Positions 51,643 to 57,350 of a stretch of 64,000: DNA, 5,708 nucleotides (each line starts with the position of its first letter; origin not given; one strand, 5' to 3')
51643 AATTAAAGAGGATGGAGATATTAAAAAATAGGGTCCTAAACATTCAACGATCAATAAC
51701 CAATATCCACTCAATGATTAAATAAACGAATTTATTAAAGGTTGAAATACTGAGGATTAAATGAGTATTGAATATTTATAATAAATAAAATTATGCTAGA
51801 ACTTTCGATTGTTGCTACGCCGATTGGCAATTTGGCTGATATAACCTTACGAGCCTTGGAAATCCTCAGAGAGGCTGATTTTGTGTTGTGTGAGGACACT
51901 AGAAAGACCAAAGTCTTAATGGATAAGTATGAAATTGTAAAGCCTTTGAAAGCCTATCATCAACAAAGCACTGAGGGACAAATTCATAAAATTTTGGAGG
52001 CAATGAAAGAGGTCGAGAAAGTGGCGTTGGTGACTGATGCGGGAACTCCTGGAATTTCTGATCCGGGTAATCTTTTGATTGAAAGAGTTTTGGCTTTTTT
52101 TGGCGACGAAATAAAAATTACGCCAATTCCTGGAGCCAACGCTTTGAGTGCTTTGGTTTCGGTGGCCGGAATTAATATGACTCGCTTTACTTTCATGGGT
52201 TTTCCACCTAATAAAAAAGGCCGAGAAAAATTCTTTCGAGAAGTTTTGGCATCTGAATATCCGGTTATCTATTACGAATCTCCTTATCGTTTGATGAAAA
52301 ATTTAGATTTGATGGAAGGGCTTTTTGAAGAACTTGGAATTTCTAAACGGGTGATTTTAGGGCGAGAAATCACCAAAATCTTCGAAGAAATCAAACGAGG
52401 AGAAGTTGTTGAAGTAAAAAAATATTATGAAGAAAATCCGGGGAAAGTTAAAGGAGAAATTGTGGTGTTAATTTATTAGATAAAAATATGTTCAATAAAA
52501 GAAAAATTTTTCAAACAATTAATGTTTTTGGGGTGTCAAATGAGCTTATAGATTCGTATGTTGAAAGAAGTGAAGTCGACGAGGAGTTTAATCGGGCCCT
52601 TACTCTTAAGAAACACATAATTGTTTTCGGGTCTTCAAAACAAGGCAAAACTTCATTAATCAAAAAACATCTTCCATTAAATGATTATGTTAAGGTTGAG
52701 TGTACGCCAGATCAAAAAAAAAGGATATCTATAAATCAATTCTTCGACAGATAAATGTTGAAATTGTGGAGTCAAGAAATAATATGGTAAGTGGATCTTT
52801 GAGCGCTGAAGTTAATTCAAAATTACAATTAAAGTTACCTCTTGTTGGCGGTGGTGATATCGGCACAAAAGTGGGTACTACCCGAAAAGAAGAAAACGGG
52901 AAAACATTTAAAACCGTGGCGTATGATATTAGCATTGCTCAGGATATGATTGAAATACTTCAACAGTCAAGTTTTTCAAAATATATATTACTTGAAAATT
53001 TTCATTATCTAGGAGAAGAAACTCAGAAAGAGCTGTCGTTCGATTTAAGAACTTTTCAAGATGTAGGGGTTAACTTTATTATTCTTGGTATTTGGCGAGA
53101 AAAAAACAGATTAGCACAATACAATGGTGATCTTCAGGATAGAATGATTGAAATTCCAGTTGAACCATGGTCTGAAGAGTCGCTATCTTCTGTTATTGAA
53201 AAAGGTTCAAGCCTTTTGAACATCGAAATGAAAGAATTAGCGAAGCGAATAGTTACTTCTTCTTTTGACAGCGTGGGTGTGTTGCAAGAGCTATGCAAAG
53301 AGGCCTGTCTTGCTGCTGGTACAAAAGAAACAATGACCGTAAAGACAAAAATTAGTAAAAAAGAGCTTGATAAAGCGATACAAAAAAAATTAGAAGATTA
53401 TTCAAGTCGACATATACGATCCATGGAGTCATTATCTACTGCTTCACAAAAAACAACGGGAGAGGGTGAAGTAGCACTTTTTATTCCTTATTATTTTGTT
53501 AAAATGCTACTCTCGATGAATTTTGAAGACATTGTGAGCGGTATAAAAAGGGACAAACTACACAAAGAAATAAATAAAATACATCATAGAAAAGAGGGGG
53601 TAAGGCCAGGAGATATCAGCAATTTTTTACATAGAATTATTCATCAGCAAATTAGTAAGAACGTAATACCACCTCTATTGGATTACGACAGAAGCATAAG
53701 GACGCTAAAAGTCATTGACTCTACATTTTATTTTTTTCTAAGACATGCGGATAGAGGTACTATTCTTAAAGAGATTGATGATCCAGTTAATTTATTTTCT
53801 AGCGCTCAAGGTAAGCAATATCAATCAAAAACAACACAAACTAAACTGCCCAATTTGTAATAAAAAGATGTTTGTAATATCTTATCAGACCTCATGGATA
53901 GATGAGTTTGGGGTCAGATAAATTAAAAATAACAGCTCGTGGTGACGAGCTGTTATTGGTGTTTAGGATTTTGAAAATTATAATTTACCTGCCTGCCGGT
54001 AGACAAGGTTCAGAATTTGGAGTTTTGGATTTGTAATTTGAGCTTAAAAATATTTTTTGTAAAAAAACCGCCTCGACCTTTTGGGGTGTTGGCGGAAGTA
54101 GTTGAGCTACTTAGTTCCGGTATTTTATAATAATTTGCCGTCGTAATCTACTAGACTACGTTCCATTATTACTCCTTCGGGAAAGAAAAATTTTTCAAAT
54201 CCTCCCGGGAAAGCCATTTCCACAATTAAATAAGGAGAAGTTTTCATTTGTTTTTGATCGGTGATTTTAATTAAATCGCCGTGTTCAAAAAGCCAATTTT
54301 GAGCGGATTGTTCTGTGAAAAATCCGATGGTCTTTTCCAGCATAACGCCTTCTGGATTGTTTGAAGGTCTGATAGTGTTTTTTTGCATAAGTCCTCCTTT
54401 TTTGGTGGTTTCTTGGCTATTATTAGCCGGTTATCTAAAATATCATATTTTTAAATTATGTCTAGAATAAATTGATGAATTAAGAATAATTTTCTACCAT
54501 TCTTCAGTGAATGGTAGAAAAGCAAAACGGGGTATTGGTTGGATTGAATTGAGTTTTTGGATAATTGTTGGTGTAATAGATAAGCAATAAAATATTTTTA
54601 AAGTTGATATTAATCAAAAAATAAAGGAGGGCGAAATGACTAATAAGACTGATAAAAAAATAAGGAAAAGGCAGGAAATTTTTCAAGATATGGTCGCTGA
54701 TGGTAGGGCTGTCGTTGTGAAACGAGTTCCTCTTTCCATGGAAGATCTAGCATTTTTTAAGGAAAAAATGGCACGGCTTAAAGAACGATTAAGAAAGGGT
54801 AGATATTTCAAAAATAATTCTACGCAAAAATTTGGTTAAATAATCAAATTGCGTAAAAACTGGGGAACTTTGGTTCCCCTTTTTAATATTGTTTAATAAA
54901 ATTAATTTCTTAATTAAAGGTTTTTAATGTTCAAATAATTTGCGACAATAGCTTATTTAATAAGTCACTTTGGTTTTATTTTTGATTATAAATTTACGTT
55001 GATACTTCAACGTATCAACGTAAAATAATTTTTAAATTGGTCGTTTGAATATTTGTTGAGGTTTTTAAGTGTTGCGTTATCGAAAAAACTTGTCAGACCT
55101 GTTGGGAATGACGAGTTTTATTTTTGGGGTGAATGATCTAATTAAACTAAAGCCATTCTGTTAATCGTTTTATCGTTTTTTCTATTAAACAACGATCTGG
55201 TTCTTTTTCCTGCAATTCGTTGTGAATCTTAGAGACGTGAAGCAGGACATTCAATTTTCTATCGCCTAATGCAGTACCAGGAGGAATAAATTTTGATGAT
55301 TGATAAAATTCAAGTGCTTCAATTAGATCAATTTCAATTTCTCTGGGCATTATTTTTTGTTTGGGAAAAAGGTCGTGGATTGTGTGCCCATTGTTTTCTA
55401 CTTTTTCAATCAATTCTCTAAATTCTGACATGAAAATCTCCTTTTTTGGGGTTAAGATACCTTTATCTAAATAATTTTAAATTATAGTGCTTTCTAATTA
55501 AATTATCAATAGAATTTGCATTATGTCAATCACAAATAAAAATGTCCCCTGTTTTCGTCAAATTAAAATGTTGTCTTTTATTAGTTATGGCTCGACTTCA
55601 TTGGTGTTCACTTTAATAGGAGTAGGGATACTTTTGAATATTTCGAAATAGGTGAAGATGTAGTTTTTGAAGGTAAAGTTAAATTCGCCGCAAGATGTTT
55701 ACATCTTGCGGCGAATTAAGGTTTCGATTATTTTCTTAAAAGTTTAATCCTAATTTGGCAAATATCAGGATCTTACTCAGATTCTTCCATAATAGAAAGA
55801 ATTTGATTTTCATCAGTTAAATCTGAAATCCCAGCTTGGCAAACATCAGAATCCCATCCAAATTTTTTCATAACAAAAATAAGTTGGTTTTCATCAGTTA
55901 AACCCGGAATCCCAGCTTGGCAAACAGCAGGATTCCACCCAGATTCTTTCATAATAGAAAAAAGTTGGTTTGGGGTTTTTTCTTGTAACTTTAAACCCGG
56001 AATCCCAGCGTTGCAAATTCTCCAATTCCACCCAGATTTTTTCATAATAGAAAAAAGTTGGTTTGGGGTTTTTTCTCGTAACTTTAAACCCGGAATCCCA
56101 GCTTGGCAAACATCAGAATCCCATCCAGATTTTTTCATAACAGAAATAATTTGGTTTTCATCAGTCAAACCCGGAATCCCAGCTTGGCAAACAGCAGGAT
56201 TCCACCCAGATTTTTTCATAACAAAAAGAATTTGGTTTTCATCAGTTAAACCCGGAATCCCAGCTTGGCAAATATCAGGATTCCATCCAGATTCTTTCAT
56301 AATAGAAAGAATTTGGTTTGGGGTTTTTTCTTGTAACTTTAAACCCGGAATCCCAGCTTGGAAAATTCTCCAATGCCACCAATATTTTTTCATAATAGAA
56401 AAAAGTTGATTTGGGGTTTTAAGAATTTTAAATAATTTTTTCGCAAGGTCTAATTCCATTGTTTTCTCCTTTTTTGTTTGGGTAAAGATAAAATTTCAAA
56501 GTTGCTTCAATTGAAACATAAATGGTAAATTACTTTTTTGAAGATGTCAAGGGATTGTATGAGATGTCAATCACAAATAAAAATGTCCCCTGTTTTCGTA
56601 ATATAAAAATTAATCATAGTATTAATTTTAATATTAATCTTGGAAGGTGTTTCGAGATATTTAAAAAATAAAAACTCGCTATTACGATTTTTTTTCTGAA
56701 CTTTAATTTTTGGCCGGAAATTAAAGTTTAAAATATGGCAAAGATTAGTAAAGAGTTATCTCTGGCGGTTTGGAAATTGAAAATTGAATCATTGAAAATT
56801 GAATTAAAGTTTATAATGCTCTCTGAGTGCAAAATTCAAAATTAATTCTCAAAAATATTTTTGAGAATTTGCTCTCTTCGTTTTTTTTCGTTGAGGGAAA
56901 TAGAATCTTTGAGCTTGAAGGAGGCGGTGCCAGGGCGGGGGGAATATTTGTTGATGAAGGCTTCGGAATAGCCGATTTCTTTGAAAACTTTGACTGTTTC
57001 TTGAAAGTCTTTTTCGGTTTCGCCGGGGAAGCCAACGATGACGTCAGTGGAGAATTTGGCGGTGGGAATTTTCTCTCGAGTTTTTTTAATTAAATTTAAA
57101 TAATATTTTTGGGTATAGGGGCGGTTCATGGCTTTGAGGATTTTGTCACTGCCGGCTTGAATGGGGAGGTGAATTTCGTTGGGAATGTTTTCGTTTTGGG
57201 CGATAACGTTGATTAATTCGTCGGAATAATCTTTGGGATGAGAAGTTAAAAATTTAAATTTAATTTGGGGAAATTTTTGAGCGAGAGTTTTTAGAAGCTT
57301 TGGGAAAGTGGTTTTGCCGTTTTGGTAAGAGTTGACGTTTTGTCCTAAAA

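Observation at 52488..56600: Accessory-looking block between rsmI and the MiaB-like gene: frameshifted P-loop ATPase, three small ORFs and a tandem-repeat protein sharing regulatory repeats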

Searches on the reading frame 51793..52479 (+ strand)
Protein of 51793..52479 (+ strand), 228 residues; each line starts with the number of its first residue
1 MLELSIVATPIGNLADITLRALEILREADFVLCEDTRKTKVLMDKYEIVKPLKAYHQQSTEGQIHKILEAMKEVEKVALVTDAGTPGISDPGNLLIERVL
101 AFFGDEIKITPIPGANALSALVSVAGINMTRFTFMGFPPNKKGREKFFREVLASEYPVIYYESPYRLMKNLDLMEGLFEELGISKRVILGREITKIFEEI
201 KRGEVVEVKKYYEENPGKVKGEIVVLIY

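Call 7: search_protein_families(library=pfam, max_evalue=1, proteins=[window:51793-52479:+])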
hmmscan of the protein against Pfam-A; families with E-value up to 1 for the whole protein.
window:51793-52479:+ (228 aa): 1 family
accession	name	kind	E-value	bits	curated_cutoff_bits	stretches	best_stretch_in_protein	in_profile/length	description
PF00590.25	TP_methylase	-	1.3e-24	87.8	27.8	1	4-206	2-209/212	Tetrapyrrole (Corrin/Porphyrin) Methylases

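Call 10: search_protein_families(library=ncbifam, max_evalue=0.1, proteins=[window:51793-52479:+])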
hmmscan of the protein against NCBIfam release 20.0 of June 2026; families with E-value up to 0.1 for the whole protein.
window:51793-52479:+ (228 aa): 7 families
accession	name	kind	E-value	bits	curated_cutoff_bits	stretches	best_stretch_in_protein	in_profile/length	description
TIGR00096.1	TIGR00096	equivalog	6.7e-55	186.4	167.9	1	4-227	2-219/275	16S rRNA (cytidine(1402)-2'-O)-methyltransferase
NF011570.0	PRK14994.1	equivalog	2.5e-47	161.5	502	1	4-227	14-232/287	16S rRNA (cytidine(1402)-2'-O)-methyltransferase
TIGR01466.1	cobJ_cbiH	equivalog_domain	0.00032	20.3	246.35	1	4-127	1-120/239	precorrin-3B C(17)-methyltransferase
TIGR02434.1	CobF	equivalog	0.027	14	195.8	0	52-131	80-158/250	precorrin-6A synthase (deacetylating)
TIGR01467.1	cobI_cbiL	equivalog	0.042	13.3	163.25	0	12-40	11-39/230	precorrin-2 C(20)-methyltransferase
NF004790.0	PRK06136.1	subfamily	0.053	13.1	198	1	12-131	14-134/250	uroporphyrinogen-III C-methyltransferase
NF004454.0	PRK05787.1-1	equivalog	0.078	12.6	354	0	97-132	83-117/201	cobalt-precorrin-7 (C(5))-methyltransferase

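Call 20: find_related_loci(query=window:51793-52479:+, collection=genome_contigs, flank=10000)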
Query window:51793-52479:+ (228 aa) in genome_contigs; peptide patterns used: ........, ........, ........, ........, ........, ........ (x = any residue, [..] = any of these).
292 stretches matched a pattern; 34 encode a relative of the query (tblastn E <= 1e-3); 34 distinct loci.
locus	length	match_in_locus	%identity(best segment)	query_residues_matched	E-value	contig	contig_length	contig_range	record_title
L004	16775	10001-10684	85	1-228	7e-131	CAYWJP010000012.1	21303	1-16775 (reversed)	MAG TPA_asm: uncultured Bdellovibrionales bacterium isolate binchicken_co181_601 genome assembly, contig: NODE_3808_leng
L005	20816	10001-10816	71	1-228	8e-122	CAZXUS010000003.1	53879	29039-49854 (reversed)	MAG TPA_asm: uncultured Bdellovibrionales bacterium isolate SRP191223_co1_52 genome assembly, contig: NODE_372_length_53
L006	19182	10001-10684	74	1-228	2e-113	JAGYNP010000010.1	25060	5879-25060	MAG: Candidatus Moraniibacteriota bacterium isolate M55B148 k51_1698632_flag_0_multi_20.4980_len_25058, whole genome sho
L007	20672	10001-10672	53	4-227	9e-74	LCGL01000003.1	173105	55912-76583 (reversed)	MAG: Candidatus Falkowbacteria bacterium GW2011_GWF2_43_32 UV95_C0003, whole genome shotgun sequence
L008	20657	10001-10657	52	1-225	1e-71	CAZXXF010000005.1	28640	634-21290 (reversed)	MAG TPA_asm: uncultured Candidatus Saccharibacteria bacterium isolate SRP257756_co1_86 genome assembly, contig: NODE_112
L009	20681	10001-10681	52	1-227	3e-71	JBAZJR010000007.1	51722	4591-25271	MAG: Patescibacteria group bacterium isolate SO_2017_LW4_124 scaffold_1651_c1_LW137-91_2017, whole genome shotgun sequen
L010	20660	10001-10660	48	2-227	1e-67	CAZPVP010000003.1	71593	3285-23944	MAG TPA_asm: uncultured Gammaproteobacteria bacterium isolate SRP141376_co1_289 genome assembly, contig: NODE_966_length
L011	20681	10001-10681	52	1-227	2e-67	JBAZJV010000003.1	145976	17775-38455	MAG: Patescibacteria group bacterium isolate SO_2017_LW4_128 scaffold_359_c1_LW137-91_2017, whole genome shotgun sequenc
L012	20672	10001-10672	51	4-228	9e-66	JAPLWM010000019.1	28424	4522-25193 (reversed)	MAG: Candidatus Komeilibacteria bacterium isolate LacPavin_0419_WC90_MAG_43_13 LacPavin_0419_WC90_scaffold_419349, whole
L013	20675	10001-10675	49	4-227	3e-64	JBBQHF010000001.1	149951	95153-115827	MAG: Patescibacteria group bacterium isolate Co_metawrap_919 Cmw_919_k141_28406360_length_149951_cov_14.9993, whole geno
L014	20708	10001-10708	44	4-227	3e-64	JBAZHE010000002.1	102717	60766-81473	MAG: Patescibacteria group bacterium isolate SO_2017_LW3_62 NODE_371_length_102717_cov_1.525500_LW162_2017, whole genome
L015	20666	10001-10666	49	3-227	4e-64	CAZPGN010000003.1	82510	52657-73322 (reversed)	MAG TPA_asm: uncultured Candidatus Saccharibacteria bacterium isolate binchicken_co125_1159 genome assembly, contig: NOD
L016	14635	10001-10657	49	1-227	3e-63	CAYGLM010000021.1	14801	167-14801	MAG TPA_asm: uncultured Gammaproteobacteria bacterium isolate ERP113451_co4_283 genome assembly, contig: NODE_2389_lengt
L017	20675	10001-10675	52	1-227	2e-60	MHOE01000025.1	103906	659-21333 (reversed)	MAG: Candidatus Spechtbacteria bacterium RIFCSPHIGHO2_02_FULL_43_15b rifcsphigho2_02_scaffold_585, whole genome shotgun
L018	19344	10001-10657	45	1-227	2e-58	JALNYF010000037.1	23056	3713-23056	MAG: Bacteroidales bacterium isolate SO_2017_CLC bin 8 scaffold_2791_c1_PH3_2017, whole genome shotgun sequence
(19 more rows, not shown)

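Call 99: search_protein_families(library=pfam, max_evalue=0.01, proteins=[L004:10874-11473:+, L006:10780-11010:+, L005:11596-11772:+, L005:11318-11443:+])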
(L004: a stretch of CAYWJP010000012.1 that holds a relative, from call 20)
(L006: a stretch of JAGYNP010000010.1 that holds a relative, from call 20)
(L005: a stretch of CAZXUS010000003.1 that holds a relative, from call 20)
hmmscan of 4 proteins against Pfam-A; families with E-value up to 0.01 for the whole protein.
L004:10874-11473:+ (200 aa): 0 families

L006:10780-11010:+ (77 aa): 0 families

L005:11596-11772:+ (59 aa): 0 families

L005:11318-11443:+ (42 aa): 0 families

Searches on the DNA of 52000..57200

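Call 55: search_rna_families(source=window, start=52000, end=57200, threshold=evalue, max_evalue=1)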
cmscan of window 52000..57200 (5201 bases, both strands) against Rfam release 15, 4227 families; matches with E-value up to 1: 0.
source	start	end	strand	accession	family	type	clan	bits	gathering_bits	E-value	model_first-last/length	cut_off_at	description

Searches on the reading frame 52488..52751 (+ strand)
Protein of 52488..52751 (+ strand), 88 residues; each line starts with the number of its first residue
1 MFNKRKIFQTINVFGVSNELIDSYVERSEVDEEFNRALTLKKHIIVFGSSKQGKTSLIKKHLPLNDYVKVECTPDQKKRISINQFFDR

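Call 94: search_protein_families(library=padloc, max_evalue=0.01, proteins=[window:52488-52751:+])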
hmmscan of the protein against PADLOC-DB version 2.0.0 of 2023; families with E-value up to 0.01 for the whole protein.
window:52488-52751:+ (88 aa): 3 families
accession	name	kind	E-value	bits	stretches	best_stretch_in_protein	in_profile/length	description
PDLC05049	PDC-S59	-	4.1e-15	53.8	1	9-76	4-70/428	-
PDLC04789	PDC-S01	-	0.0013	15.8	1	29-64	5-40/375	-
PDLC05051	PDC-S60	-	0.0022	14.2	1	29-60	376-407/1027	-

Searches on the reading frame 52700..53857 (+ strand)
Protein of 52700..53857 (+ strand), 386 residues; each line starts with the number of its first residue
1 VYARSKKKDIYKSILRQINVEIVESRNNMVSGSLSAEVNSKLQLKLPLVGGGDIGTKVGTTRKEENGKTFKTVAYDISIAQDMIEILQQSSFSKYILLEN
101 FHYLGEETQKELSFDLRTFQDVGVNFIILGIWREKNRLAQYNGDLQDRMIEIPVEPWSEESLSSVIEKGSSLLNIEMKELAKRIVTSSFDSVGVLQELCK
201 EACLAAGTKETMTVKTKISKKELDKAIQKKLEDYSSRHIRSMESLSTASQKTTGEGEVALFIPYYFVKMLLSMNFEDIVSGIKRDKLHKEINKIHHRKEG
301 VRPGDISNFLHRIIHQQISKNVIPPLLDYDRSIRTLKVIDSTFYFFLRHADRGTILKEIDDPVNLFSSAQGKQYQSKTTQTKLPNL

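Call 94: search_protein_families(library=padloc, max_evalue=0.01, proteins=[window:52700-53857:+])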
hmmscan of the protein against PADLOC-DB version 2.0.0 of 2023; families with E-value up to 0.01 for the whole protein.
window:52700-53857:+ (386 aa): 1 family
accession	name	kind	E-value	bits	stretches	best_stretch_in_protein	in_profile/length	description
PDLC05049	PDC-S59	-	8.3e-53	177.9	1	5-351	70-404/428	-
